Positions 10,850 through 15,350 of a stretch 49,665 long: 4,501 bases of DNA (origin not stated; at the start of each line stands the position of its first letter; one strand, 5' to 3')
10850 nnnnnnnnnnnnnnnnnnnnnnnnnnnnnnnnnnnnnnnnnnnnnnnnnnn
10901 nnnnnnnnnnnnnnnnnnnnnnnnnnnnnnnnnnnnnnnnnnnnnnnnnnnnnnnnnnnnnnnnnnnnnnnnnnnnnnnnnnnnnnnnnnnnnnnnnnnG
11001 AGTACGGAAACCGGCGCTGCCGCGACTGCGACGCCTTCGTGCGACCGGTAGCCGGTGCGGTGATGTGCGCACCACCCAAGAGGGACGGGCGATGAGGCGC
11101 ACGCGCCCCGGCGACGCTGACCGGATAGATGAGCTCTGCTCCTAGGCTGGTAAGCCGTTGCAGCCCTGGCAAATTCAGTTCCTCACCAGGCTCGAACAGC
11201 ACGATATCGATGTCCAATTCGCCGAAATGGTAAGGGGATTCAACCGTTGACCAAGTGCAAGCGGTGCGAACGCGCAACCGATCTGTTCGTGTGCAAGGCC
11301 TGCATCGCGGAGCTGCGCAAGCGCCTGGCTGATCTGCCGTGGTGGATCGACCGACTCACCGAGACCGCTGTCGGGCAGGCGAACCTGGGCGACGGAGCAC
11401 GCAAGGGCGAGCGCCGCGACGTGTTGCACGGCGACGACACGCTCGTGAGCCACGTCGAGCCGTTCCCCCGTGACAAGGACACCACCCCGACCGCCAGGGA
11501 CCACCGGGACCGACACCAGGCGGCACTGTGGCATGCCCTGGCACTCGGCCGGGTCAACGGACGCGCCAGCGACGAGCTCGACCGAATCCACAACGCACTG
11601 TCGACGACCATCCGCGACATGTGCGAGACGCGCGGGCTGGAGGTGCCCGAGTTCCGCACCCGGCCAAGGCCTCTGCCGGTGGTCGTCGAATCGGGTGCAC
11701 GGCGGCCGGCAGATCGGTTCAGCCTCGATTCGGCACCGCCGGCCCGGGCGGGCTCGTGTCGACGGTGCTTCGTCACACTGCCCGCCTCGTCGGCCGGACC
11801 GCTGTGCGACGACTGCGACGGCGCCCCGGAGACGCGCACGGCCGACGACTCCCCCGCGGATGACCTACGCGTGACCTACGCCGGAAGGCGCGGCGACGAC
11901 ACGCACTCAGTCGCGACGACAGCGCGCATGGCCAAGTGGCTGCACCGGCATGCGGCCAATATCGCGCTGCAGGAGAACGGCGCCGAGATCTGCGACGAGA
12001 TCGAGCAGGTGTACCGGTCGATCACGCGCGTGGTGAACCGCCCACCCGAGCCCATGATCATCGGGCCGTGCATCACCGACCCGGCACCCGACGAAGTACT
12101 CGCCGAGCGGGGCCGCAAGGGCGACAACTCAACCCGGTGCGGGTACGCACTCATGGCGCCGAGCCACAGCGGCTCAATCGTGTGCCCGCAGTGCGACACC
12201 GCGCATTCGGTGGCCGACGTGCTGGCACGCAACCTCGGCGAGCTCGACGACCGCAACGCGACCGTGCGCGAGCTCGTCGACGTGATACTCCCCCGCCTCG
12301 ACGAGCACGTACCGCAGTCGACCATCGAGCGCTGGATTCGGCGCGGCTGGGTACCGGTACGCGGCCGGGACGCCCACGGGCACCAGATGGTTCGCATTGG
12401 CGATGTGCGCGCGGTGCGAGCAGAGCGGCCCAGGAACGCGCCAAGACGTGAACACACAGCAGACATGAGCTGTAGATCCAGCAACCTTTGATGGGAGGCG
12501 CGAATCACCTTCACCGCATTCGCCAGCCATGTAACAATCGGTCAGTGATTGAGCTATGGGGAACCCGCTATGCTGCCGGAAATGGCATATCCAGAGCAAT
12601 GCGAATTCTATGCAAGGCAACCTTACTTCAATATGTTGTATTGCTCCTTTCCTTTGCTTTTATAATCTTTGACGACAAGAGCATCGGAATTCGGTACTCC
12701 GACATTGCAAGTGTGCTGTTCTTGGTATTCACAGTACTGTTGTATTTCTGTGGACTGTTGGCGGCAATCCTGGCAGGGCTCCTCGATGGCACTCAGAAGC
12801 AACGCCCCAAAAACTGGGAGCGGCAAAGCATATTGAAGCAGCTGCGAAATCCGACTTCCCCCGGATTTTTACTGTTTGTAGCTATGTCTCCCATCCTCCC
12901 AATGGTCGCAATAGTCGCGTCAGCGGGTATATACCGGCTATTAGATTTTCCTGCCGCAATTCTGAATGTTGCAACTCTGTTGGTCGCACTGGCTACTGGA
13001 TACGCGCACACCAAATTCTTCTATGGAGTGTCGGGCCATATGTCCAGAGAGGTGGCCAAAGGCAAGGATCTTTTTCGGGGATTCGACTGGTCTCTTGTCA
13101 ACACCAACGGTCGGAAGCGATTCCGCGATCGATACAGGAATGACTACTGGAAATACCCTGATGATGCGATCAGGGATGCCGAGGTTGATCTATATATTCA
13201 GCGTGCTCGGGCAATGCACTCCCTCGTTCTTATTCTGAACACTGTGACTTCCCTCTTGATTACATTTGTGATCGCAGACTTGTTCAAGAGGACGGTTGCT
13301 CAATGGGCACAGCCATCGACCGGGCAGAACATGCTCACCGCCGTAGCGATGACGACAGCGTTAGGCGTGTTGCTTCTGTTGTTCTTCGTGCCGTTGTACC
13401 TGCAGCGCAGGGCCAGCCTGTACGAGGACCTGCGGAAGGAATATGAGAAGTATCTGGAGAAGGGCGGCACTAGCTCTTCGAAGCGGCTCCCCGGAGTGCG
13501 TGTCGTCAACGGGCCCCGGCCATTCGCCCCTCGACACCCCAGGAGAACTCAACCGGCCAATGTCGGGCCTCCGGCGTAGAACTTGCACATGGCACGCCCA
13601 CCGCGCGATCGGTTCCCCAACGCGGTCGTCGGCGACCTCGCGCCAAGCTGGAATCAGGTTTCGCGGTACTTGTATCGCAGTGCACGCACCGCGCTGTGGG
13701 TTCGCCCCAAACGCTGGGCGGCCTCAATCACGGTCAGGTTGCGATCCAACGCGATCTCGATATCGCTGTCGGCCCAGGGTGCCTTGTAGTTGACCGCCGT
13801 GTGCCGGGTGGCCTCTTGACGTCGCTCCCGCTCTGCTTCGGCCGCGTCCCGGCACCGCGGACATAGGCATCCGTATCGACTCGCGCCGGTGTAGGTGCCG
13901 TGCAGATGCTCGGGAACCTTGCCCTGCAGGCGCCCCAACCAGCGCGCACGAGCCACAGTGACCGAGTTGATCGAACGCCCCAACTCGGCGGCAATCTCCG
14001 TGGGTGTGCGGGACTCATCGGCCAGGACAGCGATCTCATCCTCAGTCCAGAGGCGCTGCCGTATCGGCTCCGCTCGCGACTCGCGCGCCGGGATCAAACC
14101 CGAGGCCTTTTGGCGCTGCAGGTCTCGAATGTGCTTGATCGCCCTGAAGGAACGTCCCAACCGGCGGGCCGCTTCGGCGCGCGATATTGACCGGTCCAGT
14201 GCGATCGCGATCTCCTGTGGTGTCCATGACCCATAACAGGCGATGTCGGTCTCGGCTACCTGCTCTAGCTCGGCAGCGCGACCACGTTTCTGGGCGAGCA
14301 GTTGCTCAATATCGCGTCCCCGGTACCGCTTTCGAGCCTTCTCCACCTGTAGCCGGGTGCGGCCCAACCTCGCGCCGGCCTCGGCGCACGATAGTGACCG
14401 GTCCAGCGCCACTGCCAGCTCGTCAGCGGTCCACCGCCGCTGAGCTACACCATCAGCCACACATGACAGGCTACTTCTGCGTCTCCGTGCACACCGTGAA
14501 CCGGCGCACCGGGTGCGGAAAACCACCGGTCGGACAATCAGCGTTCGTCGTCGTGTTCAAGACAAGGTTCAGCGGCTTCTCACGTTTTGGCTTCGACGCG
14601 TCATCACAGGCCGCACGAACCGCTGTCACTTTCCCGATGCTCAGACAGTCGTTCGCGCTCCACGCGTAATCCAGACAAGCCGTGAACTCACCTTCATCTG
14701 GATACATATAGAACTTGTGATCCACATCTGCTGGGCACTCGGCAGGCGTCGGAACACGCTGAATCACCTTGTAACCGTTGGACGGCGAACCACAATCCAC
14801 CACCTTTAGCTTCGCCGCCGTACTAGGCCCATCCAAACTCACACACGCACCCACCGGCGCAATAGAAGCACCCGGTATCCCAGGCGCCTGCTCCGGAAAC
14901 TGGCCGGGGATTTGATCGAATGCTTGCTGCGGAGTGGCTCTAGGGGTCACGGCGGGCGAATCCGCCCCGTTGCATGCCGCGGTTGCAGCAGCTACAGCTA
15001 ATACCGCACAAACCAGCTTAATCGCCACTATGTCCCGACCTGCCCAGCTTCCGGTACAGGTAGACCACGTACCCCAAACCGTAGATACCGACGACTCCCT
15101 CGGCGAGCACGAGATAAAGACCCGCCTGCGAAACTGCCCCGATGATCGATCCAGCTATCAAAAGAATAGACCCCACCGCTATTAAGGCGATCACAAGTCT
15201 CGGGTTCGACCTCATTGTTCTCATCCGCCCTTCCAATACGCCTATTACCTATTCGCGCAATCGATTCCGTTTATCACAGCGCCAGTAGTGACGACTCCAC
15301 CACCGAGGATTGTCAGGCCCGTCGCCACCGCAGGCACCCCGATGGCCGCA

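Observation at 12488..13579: Low-GC island encoding a six-TM membrane protein (moron) in the middle of the prophage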

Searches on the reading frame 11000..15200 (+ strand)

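Call 69: search_protein_families(library=pfam, proteins=[L004:3817-4341:+, L015:6480-7130:-, L016:6366-7049:+, L016:7053-8093:+, L016:8169-8423:+, L016:8413-8937:+, L002:4471-5196:+, L014:7080-7370:+], max_evalue=0.01)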
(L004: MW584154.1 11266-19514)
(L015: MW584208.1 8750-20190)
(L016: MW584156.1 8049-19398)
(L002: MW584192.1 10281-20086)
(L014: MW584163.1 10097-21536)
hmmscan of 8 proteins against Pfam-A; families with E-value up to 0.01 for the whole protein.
L004:3817-4341:+ (174 aa): 0 families

L015:6480-7130:- (216 aa): 0 families

L016:6366-7049:+ (227 aa): 0 families

L016:7053-8093:+ (346 aa): 13 families
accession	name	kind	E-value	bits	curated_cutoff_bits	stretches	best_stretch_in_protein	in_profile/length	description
PF06114.19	Peptidase_M78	-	1.8e-26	92.8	22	1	154-264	2-122/123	IrrE N-terminal-like domain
PF01381.28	HTH_3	-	1.1e-18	67.4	23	1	9-61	2-54/55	Helix-turn-helix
PF13560.12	HTH_31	-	3.5e-15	56.5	27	1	4-64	2-63/64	Helix-turn-helix domain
PF12844.13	HTH_19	-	3.2e-08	33.8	30.2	1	10-66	6-62/64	Helix-turn-helix domain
PF13744.12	HTH_37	-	3.2e-05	24.1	27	0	7-38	22-53/80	Helix-turn-helix domain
PF13412.12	HTH_24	-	0.00014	21.8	21.9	1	7-36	8-37/48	Winged helix-turn-helix DNA-binding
PF13443.12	HTH_26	-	0.00024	21.7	22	1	13-58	7-53/63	Cro/C1-type HTH DNA-binding domain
PF20432.4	Xre-like-HTH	-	0.00036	21.2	25.8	1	8-37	16-43/63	Antitoxin Xre-like helix-turn-helix domain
PF22495.2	HTH_92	-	0.00038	20.1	27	1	12-45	4-37/45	RsaL-like HTH domain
PF20573.4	DUF6782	-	0.0022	17.7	27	1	180-220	76-116/241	Putative metallopeptidase family (DUF6782)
PF13384.12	HTH_23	-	0.0028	17.9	24.6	0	9-36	10-37/50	Homeodomain-like domain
PF15731.11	MqsA_antitoxin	-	0.0037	17.8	30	1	9-55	75-120/131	Antitoxin component of bacterial toxin-antitoxin system, MqsA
PF13545.12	HTH_Crp_2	-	0.009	16.4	27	0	17-35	23-41/70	Crp-like helix-turn-helix domain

L016:8169-8423:+ (84 aa): 0 families

L016:8413-8937:+ (174 aa): 0 families

L002:4471-5196:+ (241 aa): 0 families

L014:7080-7370:+ (96 aa): 0 families
